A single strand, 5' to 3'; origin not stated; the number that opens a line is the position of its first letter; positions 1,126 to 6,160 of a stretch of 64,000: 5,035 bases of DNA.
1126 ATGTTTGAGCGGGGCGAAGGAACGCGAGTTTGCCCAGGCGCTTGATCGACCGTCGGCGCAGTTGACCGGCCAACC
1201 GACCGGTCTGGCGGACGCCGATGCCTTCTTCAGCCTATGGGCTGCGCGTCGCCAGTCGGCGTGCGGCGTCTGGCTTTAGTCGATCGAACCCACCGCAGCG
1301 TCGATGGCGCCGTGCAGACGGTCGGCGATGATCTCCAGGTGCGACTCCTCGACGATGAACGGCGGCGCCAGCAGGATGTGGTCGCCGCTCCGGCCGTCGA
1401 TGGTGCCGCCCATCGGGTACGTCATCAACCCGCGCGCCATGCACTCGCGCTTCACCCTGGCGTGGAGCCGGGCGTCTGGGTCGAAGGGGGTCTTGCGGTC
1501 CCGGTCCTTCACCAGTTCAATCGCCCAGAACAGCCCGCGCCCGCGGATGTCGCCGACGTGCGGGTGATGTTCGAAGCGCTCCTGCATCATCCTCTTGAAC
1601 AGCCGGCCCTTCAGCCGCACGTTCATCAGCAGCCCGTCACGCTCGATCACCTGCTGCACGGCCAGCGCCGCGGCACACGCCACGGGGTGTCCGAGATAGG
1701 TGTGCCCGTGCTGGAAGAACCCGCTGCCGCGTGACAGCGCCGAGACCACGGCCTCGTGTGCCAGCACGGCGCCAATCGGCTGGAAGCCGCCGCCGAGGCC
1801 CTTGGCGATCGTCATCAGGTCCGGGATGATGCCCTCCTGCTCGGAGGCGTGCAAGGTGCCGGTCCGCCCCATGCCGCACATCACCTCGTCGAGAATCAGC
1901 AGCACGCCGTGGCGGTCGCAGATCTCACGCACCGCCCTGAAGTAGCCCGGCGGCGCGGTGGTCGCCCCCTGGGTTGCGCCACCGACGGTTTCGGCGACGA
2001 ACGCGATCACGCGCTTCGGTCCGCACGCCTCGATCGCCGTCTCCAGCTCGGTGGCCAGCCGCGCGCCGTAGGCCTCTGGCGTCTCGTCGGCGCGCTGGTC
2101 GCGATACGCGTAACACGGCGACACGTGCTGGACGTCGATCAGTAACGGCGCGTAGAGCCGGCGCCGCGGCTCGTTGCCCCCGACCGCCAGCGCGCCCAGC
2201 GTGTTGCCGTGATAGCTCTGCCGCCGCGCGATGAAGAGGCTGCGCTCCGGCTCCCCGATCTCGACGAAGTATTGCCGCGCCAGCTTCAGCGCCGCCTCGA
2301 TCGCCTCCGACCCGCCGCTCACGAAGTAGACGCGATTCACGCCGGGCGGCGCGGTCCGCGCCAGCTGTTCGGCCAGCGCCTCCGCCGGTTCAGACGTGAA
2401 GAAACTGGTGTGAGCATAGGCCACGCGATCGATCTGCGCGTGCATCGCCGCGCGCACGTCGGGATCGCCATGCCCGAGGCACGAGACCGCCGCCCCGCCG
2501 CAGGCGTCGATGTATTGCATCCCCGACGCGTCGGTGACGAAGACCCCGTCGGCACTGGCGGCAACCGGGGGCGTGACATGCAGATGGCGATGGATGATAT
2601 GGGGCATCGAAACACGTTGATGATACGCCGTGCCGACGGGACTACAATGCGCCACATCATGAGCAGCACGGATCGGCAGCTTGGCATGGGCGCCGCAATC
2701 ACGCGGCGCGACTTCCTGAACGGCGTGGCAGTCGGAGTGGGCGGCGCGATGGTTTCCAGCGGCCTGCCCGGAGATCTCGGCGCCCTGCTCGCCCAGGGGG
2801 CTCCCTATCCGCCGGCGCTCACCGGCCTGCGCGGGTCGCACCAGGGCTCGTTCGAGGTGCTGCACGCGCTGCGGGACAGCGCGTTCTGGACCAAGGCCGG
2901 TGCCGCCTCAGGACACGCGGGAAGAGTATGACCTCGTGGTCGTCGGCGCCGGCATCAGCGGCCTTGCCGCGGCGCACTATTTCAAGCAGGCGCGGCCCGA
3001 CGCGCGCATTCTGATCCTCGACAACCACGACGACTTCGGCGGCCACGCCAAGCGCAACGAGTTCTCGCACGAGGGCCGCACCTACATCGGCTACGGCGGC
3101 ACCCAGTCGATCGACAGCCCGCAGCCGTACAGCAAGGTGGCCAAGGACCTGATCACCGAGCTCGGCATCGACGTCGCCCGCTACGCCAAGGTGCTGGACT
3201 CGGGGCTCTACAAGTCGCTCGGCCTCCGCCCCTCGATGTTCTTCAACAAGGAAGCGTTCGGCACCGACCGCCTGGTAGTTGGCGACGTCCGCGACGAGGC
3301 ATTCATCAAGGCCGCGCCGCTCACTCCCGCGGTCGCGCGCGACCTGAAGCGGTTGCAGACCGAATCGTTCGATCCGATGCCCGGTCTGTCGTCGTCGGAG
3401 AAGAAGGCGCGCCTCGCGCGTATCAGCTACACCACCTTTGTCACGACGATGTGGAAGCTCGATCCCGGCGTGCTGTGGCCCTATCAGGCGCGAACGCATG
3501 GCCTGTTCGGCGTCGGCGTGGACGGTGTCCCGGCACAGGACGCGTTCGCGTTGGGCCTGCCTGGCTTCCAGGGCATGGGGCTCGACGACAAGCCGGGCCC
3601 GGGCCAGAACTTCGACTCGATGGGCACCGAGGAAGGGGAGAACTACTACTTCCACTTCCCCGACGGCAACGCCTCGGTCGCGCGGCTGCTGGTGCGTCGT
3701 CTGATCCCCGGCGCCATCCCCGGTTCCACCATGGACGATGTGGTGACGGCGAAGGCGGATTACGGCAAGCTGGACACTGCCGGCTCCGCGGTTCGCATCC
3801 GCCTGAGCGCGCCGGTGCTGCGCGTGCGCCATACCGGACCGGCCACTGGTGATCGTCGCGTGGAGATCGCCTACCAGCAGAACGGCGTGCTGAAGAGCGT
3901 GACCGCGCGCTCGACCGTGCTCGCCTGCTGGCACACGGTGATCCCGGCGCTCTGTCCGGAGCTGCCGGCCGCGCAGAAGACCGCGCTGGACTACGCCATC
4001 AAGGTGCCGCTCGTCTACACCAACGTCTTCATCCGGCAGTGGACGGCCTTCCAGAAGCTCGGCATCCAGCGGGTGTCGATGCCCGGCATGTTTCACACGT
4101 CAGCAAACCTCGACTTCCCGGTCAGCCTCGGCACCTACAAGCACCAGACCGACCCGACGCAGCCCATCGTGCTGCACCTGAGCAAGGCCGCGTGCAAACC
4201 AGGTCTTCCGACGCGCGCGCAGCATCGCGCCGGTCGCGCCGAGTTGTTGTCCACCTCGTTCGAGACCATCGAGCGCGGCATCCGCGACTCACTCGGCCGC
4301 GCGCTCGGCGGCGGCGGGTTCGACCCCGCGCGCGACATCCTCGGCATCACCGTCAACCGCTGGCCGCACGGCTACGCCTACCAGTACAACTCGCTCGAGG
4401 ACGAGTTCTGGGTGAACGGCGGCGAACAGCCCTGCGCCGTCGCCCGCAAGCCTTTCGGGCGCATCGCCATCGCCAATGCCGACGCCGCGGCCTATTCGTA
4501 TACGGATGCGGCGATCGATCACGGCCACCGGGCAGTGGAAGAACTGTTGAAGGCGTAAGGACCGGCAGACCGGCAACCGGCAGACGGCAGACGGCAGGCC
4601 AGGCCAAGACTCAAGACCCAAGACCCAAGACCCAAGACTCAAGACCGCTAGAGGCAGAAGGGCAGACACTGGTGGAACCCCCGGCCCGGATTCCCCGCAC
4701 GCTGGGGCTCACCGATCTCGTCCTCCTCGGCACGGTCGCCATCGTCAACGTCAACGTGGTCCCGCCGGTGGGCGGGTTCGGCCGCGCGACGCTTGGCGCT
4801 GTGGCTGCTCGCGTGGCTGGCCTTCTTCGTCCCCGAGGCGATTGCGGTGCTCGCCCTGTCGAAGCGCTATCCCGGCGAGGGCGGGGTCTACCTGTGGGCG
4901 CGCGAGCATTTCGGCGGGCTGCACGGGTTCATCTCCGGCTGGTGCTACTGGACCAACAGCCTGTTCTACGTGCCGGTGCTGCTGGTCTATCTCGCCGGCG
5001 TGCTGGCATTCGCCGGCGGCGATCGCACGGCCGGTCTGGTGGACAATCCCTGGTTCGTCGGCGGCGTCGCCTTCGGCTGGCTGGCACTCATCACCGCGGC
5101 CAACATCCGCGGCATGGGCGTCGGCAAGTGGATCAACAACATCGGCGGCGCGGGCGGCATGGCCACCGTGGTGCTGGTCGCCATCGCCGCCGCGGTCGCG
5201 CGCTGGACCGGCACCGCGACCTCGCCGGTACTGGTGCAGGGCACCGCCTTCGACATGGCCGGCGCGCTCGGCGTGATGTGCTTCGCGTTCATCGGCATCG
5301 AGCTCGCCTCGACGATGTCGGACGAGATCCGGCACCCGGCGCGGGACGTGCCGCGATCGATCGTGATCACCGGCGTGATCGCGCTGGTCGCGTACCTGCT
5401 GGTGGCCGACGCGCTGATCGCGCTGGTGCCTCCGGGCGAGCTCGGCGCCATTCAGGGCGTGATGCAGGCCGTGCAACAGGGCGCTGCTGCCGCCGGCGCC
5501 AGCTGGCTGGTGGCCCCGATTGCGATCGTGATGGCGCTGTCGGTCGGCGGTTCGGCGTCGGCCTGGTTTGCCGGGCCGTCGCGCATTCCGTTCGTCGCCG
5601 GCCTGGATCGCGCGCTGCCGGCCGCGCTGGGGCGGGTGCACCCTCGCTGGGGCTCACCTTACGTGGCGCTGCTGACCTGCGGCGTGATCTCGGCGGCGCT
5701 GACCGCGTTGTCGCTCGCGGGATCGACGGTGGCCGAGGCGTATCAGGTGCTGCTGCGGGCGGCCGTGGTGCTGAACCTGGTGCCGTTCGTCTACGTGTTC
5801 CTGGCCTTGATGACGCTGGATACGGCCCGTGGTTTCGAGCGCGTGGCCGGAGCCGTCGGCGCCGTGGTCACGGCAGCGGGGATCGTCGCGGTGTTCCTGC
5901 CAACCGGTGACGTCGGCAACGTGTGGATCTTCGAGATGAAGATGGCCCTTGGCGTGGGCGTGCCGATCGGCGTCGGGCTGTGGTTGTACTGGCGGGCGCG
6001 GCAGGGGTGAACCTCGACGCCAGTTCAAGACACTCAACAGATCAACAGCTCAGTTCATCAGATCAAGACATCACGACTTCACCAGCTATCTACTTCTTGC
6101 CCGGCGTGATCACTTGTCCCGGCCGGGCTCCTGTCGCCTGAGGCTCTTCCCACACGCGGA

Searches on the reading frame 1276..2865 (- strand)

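Call 81: search_protein_families(library=pfam, proteins=[window:1276-2865:-], max_evalue=0.00001)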
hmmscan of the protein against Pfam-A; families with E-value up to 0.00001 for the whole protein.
window:1276-2865:- (529 aa): 1 family
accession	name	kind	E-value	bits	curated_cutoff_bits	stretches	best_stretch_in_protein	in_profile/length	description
PF00202.27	Aminotran_3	-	8.6e-93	311.6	30.5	1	100-521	11-403/403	Aminotransferase class-III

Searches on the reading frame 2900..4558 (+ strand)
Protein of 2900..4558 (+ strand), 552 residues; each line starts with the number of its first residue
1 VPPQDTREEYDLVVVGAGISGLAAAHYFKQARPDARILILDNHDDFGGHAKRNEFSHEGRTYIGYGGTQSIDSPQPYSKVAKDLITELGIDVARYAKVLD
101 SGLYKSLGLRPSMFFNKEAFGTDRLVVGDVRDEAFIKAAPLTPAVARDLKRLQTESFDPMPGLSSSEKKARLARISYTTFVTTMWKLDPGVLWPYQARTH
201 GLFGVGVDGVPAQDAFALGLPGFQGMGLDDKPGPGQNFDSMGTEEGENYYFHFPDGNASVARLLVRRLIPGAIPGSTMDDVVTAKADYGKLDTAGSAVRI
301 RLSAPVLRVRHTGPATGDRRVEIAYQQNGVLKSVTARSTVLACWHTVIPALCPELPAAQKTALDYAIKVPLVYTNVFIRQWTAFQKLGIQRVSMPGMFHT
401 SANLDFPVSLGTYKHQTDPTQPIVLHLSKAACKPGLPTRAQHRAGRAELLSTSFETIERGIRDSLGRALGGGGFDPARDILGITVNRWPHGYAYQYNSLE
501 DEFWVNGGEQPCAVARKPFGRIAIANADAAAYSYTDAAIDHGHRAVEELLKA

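Call 81: search_protein_families(library=pfam, proteins=[window:2900-4558:+], max_evalue=0.00001)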
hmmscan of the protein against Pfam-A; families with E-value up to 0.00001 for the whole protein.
window:2900-4558:+ (552 aa): 4 families
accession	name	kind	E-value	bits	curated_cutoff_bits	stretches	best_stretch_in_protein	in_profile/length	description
PF13450.12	NAD_binding_8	-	1.4e-10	41.7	21.9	1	14-72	1-54/68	NAD(P)-binding Rossmann-like domain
PF01593.30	Amino_oxidase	-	4.4e-06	26.7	19.8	0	298-550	217-443/443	Flavin containing amine oxidoreductase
PF01946.23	Thi4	-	5.5e-06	26.2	26.2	1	9-49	17-56/235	Thi4 family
PF01266.30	DAO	-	8.6e-06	25.9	27.9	0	11-53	1-42/353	FAD dependent oxidoreductase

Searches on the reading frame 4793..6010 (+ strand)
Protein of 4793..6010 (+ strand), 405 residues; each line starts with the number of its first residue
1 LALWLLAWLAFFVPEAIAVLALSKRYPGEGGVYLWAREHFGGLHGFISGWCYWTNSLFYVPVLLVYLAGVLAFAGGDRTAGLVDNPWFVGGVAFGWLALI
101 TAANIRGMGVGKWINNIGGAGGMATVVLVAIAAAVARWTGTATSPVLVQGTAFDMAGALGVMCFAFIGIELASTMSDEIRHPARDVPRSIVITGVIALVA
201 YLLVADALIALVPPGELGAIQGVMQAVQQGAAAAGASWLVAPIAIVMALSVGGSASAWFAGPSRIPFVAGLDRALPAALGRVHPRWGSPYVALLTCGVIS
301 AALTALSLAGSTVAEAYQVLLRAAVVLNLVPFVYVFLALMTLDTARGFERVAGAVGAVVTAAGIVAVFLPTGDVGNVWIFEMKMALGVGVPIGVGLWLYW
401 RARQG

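Call 81: search_protein_families(library=pfam, proteins=[window:4793-6010:+], max_evalue=0.00001)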
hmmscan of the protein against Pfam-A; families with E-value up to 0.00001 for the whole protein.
window:4793-6010:+ (405 aa): 2 families
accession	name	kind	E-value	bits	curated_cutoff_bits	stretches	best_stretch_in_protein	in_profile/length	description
PF13520.12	AA_permease_2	-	1.6e-47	162.8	27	1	3-374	35-413/427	Amino acid permease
PF00324.27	AA_permease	-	1.9e-19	70.2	24.6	1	4-342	35-381/470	Amino acid permease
